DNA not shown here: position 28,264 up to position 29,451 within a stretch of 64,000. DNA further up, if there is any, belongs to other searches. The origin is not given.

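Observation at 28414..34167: PPP-family metallophosphatase occupies the Wzb position next to wza and a BY-kinase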

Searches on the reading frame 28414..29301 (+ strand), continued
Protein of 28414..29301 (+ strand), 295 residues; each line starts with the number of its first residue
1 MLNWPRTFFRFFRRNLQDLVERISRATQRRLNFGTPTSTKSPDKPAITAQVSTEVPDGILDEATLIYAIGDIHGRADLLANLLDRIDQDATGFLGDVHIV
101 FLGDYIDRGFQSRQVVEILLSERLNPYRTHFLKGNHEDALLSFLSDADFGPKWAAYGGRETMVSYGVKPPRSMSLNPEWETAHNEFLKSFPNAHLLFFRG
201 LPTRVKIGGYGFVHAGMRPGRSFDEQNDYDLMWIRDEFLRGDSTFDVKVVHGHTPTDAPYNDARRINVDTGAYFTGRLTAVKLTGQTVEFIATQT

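Call 23: find_homologous_proteins(query=L043:9806-10783:+, max_evalue=1e-10)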
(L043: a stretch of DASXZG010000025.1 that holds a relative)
Query L043:9806-10783:+ (326 aa): 7999 proteins with E <= 1e-10 among 8000 candidates; the best 120 are listed.
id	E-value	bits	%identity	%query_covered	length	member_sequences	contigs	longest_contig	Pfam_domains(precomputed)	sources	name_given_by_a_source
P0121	4.6e-186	635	100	87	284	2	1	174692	PF00149.34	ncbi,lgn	ncbi:MAG TPA: metallophosphoesterase family protein [Caulobacteraceae bacterium]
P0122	3.0e-120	419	71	80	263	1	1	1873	PF00149.34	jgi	jgi:serine/threonine protein phosphatase 1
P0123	2.0e-115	403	70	78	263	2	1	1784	PF00149.34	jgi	jgi:serine/threonine protein phosphatase 1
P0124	3.9e-102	360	64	77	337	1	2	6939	PF00149.34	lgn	-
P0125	1.2e-100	355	63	77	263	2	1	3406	PF00149.34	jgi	jgi:serine/threonine protein phosphatase 1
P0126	2.0e-100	354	62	77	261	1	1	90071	PF00149.34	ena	-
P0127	4.9e-100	353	63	77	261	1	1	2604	PF00149.34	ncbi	ncbi:MAG TPA: metallophosphoesterase family protein [Phenylobacterium sp.]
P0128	1.3e-99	351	62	76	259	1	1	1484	PF00149.34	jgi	jgi:serine/threonine protein phosphatase 1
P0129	6.8e-99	349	61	78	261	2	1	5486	PF00149.34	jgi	-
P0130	9.2e-99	349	62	79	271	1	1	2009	PF00149.34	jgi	jgi:serine/threonine protein phosphatase 1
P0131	1.7e-98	348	64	73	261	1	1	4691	PF00149.34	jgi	jgi:serine/threonine protein phosphatase 1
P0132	2.6e-98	347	61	79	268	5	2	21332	PF00149.34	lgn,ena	-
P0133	2.8e-98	347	63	76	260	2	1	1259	PF00149.34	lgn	-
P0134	8.2e-98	345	65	71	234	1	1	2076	PF00149.34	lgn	-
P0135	1.3e-97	345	62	75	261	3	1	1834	PF00149.34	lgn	-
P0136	1.8e-97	344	62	76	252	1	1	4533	PF00149.34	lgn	-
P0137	6.7e-97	342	63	73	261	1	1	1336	PF00149.34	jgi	jgi:serine/threonine protein phosphatase 1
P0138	8.5e-97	342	59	76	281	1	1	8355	PF00149.34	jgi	jgi:serine/threonine protein phosphatase 1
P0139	1.2e-96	342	59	81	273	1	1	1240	PF00149.34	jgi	jgi:serine/threonine protein phosphatase 1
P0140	1.3e-96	342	59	77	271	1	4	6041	PF00149.34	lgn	-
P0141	1.4e-96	341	60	78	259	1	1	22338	PF00149.34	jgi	jgi:serine/threonine protein phosphatase 1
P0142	3.0e-96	340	60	78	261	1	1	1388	PF00149.34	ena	-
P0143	3.2e-96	340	64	72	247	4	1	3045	PF00149.34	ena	-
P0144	3.7e-96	340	63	76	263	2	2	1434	PF00149.34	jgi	jgi:serine/threonine protein phosphatase 1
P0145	1.0e-95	339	61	81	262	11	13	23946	PF00149.34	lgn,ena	-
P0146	1.4e-95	338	62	77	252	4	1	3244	PF00149.34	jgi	jgi:serine/threonine protein phosphatase 1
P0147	2.7e-95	337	59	78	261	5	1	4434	PF00149.34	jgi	jgi:serine/threonine protein phosphatase 1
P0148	4.2e-95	337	62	72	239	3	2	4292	PF00149.34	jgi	jgi:serine/threonine protein phosphatase 1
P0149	4.8e-95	336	59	83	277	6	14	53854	PF00149.34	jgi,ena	-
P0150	6.6e-95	336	63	76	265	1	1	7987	PF00149.34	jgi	jgi:serine/threonine protein phosphatase 1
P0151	8.9e-95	335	62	75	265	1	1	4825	PF00149.34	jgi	jgi:serine/threonine protein phosphatase 1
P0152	1.0e-94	335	58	79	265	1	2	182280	PF00149.34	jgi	jgi:serine/threonine protein phosphatase 1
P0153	1.6e-94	335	61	77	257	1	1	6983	PF00149.34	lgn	-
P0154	1.9e-94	334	59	77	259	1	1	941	PF00149.34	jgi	-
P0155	2.0e-94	334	61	80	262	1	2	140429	PF00149.34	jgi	jgi:serine/threonine protein phosphatase 1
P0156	2.2e-94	334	61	76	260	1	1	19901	PF00149.34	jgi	jgi:serine/threonine protein phosphatase 1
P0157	2.6e-94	334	63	73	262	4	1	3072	PF00149.34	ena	-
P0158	3.0e-94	334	64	74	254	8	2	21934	PF00149.34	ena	-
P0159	3.3e-94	334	60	76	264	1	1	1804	PF00149.34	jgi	jgi:serine/threonine protein phosphatase 1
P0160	3.5e-94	334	61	80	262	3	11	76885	PF00149.34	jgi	-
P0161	3.6e-94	333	61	75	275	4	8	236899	PF00149.34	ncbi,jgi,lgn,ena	jgi:serine/threonine protein phosphatase 1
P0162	9.2e-94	332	63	72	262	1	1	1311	PF00149.34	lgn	-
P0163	1.1e-93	332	59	82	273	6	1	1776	PF00149.34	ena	-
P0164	1.2e-93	332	58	79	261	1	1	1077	PF00149.34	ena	-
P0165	1.3e-93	332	62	75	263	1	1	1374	PF00149.34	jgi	jgi:serine/threonine protein phosphatase 1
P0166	1.4e-93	332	61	76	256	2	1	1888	PF00149.34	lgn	-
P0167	1.4e-93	332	62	78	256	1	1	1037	PF00149.34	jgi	jgi:serine/threonine protein phosphatase 1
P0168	1.6e-93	331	62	76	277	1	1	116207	PF00149.34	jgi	jgi:serine/threonine protein phosphatase 1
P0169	1.7e-93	331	58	79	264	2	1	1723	PF00149.34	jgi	jgi:serine/threonine protein phosphatase 1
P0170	2.4e-93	331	61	74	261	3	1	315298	PF00149.34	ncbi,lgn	-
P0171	2.7e-93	331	54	90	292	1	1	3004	PF00149.34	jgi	jgi:serine/threonine protein phosphatase 1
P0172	3.0e-93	330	60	81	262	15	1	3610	PF00149.34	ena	-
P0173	3.0e-93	330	60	75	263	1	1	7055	PF00149.34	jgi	-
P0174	3.6e-93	330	60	76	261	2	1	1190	PF00149.34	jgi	jgi:serine/threonine protein phosphatase 1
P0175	4.7e-93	330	62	72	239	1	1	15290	PF00149.34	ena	-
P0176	5.9e-93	329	62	75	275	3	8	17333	PF00149.34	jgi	-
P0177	7.1e-93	329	60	74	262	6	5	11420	PF00149.34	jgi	jgi:serine/threonine protein phosphatase 1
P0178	8.5e-93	329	59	76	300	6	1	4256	PF00149.34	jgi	jgi:serine/threonine protein phosphatase 1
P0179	1.0e-92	329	61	75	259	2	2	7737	PF00149.34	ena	-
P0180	1.0e-92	329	60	81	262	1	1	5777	PF00149.34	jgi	-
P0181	1.0e-92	329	60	75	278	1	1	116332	PF00149.34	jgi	jgi:serine/threonine protein phosphatase 1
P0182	1.0e-92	329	60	77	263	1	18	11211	PF00149.34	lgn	-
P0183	1.1e-92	329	64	71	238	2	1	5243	PF00149.34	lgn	-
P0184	1.2e-92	328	59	78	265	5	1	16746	PF00149.34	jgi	jgi:serine/threonine protein phosphatase 1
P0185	1.5e-92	328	58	76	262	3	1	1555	PF00149.34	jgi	jgi:serine/threonine protein phosphatase 1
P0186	1.5e-92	328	59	81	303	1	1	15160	PF00149.34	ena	-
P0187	1.6e-92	328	59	76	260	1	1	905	PF00149.34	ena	-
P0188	1.7e-92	328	60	74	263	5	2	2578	PF00149.34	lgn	-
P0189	1.7e-92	328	58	79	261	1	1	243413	PF00149.34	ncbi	-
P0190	1.8e-92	328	62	76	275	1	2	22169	PF00149.34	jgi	jgi:serine/threonine protein phosphatase 1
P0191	2.2e-92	328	61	75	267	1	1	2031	PF00149.34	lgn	-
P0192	2.3e-92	328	58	79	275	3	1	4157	PF00149.34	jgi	jgi:serine/threonine protein phosphatase 1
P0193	2.6e-92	327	57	75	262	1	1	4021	PF00149.34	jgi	jgi:serine/threonine protein phosphatase 1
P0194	2.8e-92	327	60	76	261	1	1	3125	PF00149.34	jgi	jgi:serine/threonine protein phosphatase 1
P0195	3.1e-92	327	59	75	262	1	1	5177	PF00149.34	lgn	-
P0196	3.5e-92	327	61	73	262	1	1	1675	PF00149.34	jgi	jgi:serine/threonine protein phosphatase 1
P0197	4.2e-92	327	61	75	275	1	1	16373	PF00149.34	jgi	jgi:serine/threonine protein phosphatase 1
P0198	4.3e-92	327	60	76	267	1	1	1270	PF00149.34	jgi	jgi:serine/threonine protein phosphatase 1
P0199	4.4e-92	327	59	74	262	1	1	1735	PF00149.34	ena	-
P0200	4.8e-92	327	59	76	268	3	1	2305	PF00149.34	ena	-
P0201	6.3e-92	326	61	73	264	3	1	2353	PF00149.34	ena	-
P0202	7.9e-92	326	57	79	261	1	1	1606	PF00149.34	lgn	-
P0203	1.2e-91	325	64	71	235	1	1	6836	PF00149.34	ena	-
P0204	1.2e-91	325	59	75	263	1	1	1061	PF00149.34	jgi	-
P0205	1.4e-91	325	60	75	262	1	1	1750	PF00149.34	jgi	jgi:serine/threonine protein phosphatase 1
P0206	1.4e-91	325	59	73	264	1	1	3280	PF00149.34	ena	-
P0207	1.4e-91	325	60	76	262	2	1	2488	PF00149.34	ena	-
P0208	1.5e-91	325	58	77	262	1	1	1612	PF00149.34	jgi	jgi:serine/threonine protein phosphatase 1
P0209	1.5e-91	325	60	76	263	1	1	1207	PF00149.34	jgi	jgi:serine/threonine protein phosphatase 1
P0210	1.6e-91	325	60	77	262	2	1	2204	PF00149.34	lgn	-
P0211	3.2e-91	324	59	76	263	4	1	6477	PF00149.34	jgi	jgi:serine/threonine protein phosphatase 1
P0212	3.3e-91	324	60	75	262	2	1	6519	PF00149.34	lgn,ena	-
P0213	3.8e-91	324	60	75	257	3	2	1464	PF00149.34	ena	-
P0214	4.1e-91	323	60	76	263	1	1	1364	PF00149.34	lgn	-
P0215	4.2e-91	323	58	79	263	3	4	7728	PF00149.34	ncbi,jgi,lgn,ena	jgi:serine/threonine protein phosphatase 1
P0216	4.3e-91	323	58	77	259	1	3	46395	PF00149.34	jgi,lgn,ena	-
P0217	4.3e-91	323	63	71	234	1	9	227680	PF00149.34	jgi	jgi:serine/threonine protein phosphatase 1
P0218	4.3e-91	323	60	75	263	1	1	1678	PF00149.34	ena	-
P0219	4.5e-91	323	60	79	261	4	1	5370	PF00149.34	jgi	jgi:serine/threonine protein phosphatase 1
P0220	4.5e-91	323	59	77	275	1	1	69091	PF00149.34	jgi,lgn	jgi:serine/threonine protein phosphatase 1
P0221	4.9e-91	323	59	75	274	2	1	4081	PF00149.34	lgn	-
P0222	5.1e-91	323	59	77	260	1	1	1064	PF00149.34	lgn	-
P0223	6.5e-91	323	60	76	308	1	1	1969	PF00149.34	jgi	jgi:serine/threonine protein phosphatase 1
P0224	8.0e-91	322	62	73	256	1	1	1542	PF00149.34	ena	-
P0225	8.3e-91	322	62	72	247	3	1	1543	PF00149.34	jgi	-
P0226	9.4e-91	322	58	76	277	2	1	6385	PF00149.34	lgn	-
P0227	1.2e-90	322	58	76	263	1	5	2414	PF00149.34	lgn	-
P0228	1.4e-90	322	58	76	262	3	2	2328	PF00149.34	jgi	jgi:serine/threonine protein phosphatase 1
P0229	1.4e-90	322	59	75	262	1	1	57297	PF00149.34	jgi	-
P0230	1.6e-90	321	63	70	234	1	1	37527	PF00149.34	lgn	-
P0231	1.8e-90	321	59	74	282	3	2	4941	PF00149.34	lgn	-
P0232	2.1e-90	321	58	76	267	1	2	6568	PF00149.34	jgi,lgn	-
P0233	2.1e-90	321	60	75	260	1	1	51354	PF00149.34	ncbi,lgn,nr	ncbi:MAG: metallophosphoesterase family protein [Caulobacteraceae bacterium]|nr:metallophosphoestera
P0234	2.2e-90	321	60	79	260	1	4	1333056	PF00149.34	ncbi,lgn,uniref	ncbi:MAG: metallophosphoesterase family protein [Phenylobacterium sp.]|uniref:metallophosphoesterase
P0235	2.4e-90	321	61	74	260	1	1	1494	PF00149.34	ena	-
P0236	2.4e-90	321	58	78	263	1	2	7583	PF00149.34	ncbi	ncbi:MAG: metallophosphoesterase family protein [Caulobacteraceae bacterium]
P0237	2.8e-90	321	58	78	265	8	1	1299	PF00149.34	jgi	jgi:serine/threonine protein phosphatase 1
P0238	3.5e-90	320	61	73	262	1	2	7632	PF00149.34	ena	-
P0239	4.2e-90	320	59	74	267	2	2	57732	PF00149.34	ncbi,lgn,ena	-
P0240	4.2e-90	320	58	77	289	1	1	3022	PF00149.34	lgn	-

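Call 24: list_cluster_members(proteins=[P0161, P0215, P0170, P0189, P0239, P0149, P0145, P0217, P0160, P0152])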
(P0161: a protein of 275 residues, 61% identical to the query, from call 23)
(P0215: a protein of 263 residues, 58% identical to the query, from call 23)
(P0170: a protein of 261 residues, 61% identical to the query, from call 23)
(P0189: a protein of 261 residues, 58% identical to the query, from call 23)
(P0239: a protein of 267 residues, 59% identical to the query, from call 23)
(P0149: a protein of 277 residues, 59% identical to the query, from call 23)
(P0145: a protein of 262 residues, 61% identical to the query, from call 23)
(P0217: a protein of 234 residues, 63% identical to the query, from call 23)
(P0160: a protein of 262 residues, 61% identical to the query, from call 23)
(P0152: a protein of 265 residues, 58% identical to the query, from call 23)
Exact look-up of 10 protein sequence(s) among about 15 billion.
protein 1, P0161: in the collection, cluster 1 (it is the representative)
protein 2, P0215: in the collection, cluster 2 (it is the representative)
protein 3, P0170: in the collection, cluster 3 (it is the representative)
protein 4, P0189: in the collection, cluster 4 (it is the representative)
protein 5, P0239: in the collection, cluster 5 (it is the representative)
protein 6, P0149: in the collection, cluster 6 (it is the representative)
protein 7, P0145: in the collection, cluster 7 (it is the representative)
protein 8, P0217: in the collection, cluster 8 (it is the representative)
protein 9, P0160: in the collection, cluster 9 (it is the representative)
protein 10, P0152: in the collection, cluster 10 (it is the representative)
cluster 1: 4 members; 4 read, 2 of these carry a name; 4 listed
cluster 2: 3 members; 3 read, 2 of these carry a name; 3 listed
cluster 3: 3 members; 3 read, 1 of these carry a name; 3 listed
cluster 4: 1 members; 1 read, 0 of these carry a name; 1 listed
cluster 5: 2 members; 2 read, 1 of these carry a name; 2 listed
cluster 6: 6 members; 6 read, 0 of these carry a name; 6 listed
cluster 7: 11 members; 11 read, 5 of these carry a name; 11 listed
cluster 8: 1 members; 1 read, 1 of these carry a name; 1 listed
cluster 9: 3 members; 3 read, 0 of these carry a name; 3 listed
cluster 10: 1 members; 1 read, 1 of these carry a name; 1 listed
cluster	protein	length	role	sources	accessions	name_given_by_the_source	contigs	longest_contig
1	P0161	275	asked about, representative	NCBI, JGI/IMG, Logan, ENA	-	serine/threonine protein phosphatase 1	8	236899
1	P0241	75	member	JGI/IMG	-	serine/threonine protein phosphatase 1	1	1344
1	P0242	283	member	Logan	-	-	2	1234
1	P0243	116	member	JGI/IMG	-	-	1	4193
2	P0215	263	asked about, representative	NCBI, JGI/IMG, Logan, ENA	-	serine/threonine protein phosphatase 1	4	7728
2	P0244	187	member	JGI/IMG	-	serine/threonine protein phosphatase 1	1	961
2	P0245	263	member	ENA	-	-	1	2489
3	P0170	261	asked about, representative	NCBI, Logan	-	-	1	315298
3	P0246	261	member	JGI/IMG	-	serine/threonine protein phosphatase 1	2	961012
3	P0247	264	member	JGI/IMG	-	-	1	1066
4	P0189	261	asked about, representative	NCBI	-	-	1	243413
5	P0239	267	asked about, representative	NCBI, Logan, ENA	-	-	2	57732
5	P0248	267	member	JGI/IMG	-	serine/threonine protein phosphatase 1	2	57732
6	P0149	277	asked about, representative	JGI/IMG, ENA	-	-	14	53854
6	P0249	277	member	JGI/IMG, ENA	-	-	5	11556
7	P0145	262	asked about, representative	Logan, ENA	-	-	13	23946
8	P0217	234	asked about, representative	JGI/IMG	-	serine/threonine protein phosphatase 1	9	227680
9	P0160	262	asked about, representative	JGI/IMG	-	-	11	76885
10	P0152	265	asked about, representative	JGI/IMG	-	serine/threonine protein phosphatase 1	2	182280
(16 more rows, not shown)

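Call 25: find_encoding_contigs(protein=P0161, flank=10000, max_places=4)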
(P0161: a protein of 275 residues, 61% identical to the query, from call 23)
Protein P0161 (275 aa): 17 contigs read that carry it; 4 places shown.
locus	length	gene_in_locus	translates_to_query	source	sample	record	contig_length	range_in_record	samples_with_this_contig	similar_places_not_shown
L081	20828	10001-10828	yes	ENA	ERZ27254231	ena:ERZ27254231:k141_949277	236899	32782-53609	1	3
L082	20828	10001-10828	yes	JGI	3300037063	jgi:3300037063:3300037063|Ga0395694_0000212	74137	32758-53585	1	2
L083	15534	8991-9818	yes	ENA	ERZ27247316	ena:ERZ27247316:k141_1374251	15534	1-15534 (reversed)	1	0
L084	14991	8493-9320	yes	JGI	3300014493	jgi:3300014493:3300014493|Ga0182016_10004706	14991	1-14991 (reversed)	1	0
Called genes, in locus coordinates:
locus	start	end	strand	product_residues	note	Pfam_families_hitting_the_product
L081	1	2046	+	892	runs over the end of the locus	PF02702:KdpD, PF13493:DUF4118, PF00512:HisKA, PF02518:HATPase_c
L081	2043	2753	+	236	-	PF00072:Response_reg, PF00486:Trans_reg_C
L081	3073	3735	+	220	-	-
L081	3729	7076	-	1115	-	PF03797:Autotransporter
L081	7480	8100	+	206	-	PF00072:Response_reg, PF00486:Trans_reg_C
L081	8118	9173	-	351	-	PF00579:tRNA-synt_1b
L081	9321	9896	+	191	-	PF02397:Bac_transf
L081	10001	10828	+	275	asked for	PF00149:Metallophos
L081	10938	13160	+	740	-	PF07715:Plug, PF00593:TonB_dep_Rec_b-barrel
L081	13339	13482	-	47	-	-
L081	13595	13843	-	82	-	PF09932:DUF2164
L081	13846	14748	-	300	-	PF00912:Transgly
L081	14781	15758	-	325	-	PF00400:WD40 (faint), PF23381:Beta-prop_IFT122_1st, PF24817:WD40_WDHD1_1st (faint), PF24814:WD40_Prp19, PF23414:Beta-prop_EML_2 (faint), PF25173:Beta-prop_WDR3_1st (weak), PF25174:Beta-prop_THOC3, PF25175:Beta-prop_WDR5 (weak)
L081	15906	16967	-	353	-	PF02492:cobW, PF07683:CobW_C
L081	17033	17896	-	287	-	PF00950:ABC-3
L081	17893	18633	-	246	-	PF00005:ABC_tran, PF13304:AAA_21 (weak)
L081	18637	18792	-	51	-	-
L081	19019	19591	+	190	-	PF00829:Ribosomal_L21p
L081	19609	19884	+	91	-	PF01016:Ribosomal_L27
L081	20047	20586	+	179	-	PF13302:Acetyltransf_3, PF00583:Acetyltransf_1 (weak)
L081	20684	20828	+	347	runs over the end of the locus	PF01018:GTP1_OBG, PF01926:MMR_HSR1, PF02421:FeoB_N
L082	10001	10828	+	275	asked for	PF00149:Metallophos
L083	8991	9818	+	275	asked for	PF00149:Metallophos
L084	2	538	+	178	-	?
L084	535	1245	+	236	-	PF00072:Response_reg, PF00486:Trans_reg_C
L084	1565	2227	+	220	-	-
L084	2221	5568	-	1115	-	PF03797:Autotransporter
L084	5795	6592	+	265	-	PF00072:Response_reg, PF00486:Trans_reg_C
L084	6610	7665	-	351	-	PF00579:tRNA-synt_1b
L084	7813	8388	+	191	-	PF02397:Bac_transf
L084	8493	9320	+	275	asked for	PF00149:Metallophos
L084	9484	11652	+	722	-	PF07715:Plug, PF00593:TonB_dep_Rec_b-barrel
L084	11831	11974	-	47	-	-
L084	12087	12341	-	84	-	PF09932:DUF2164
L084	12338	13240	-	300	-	PF00912:Transgly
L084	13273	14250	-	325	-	PF00400:WD40 (faint), PF23381:Beta-prop_IFT122_1st, PF24817:WD40_WDHD1_1st (faint), PF24814:WD40_Prp19, PF23414:Beta-prop_EML_2 (faint), PF25173:Beta-prop_WDR3_1st (weak), PF25174:Beta-prop_THOC3, PF25175:Beta-prop_WDR5 (weak)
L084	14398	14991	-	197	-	?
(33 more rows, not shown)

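Call 35: predict_structure(alignment_id=A2)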
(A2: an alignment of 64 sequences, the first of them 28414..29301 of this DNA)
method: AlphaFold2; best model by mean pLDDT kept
length: 295 residues; sequences in the alignment: 64
mean_pLDDT: 89.6   pTM: 0.79
mean pLDDT of the five models: 89.6, 89.4, 88.3, 87.5, 87.0
residues with pLDDT >= 90: 230; 70-90: 27; 50-70: 14; < 50: 24
segments of 3 or more residues with pLDDT < 50: 33-54
pLDDT, mean of each block of 10 residues (from residue 1): 63 81 75 49 41 55 97 98 98 98 98 99 98 98 98 97 98 95 98 98 98 97 97 96 94 93 95 95 96 92
secondary structure, 60 per line:
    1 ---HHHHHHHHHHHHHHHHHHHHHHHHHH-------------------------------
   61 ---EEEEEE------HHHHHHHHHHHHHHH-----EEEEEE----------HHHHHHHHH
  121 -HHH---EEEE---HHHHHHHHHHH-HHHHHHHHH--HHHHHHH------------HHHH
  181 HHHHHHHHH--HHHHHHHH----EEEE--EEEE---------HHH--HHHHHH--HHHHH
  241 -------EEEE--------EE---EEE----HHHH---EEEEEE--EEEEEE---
elements in order: H4-29 E64-69 H76-90 E96-101 H112-120 E128-131 H135-145 H147-155 H158-164 H177-189 H192-199 E204-207 E210-213 H228-233 H236-240 E248-251 E265-267 H272-275 E279-284 E287-292

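Call 38: fold_search(model_id=the predicted structure, library=pdb)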
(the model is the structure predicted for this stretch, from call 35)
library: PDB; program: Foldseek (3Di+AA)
matches with E <= 10: 628; with E <= 0.001: 162
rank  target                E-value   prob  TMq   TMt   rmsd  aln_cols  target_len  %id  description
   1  1g5b_B                1.1e-12  1.00  0.51  0.66   6.0       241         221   21  BACTERIOPHAGE LAMBDA SER/THR PROTEIN PHOSPHATASE (released 2001-03-07)
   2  1g5b_A                1.5e-12  1.00  0.52  0.68   5.8       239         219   20  BACTERIOPHAGE LAMBDA SER/THR PROTEIN PHOSPHATASE (released 2001-03-07)
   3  5vjv                  1.4e-11  1.00  0.58  0.58   5.1       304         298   20  Rhizobiales-like phosphatase 2 (released 2018-03-21)
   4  2qjc                  2.5e-11  1.00  0.55  0.72   4.1       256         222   20  Crystal structure of a putative diadenosine tetraphosphatase (released 2007-07-24)
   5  4j6o_A                4.0e-10  1.00  0.58  0.65   5.9       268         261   23  Crystal Structure of the Phosphatase Domain of C. thermocellum (Bacterial) PnkP (released 2013-04-10)
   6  4j6o_B                1.2e-09  1.00  0.50  0.56   8.9       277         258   22  Crystal Structure of the Phosphatase Domain of C. thermocellum (Bacterial) PnkP (released 2013-04-10)
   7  7zr5_P                5.8e-09  1.00  0.47  0.34   8.0       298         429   18  CryoEM structure of HSP90-CDC37-BRAF(V600E)-PP5(closed) complex (released 2022-12-14)
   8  5jpf_A                7.9e-09  1.00  0.46  0.47   8.3       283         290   20  Serine/Threonine phosphatase Z1 (Candida albicans) binds to inhibitor microcystin-LR (released 2016-08-31)
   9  1wao_1                1.5e-08  1.00  0.49  0.32   7.2       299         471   19  PP5 structure (released 2005-02-22)
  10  8jfw_D                1.8e-08  1.00  0.48  0.25   6.9       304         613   16  Cryo-EM structure of RDGC/apo-CaM complex (released 2024-11-27)
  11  1wao_2                1.9e-08  1.00  0.49  0.33   7.2       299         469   19  PP5 structure (released 2005-02-22)
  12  2zbm                  1.9e-08  1.00  0.43  0.39  11.2       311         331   18  Crystal Structure of I115M Mutant Cold-Active Protein Tyrosine Phosphatase (released 2008-07-29)
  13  5ui1_C                2.2e-08  1.00  0.47  0.44   7.1       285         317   19  Crystal Structure of Human Protein Phosphatase 5C (PP5C) in complex with a triazole inhibitor (released 2018-01-17)
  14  2z72                  2.2e-08  1.00  0.46  0.40  10.2       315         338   18  New Structure Of Cold-Active Protein Tyrosine Phosphatase At 1.1 Angstrom (released 2008-07-29)
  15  9chx_B                3.3e-08  1.00  0.51  0.44   6.9       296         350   18  cryo-EM structure of calcineurin-fused beta2 adrenergic receptor in carazolol bound inactive state (released 2024-11-13)
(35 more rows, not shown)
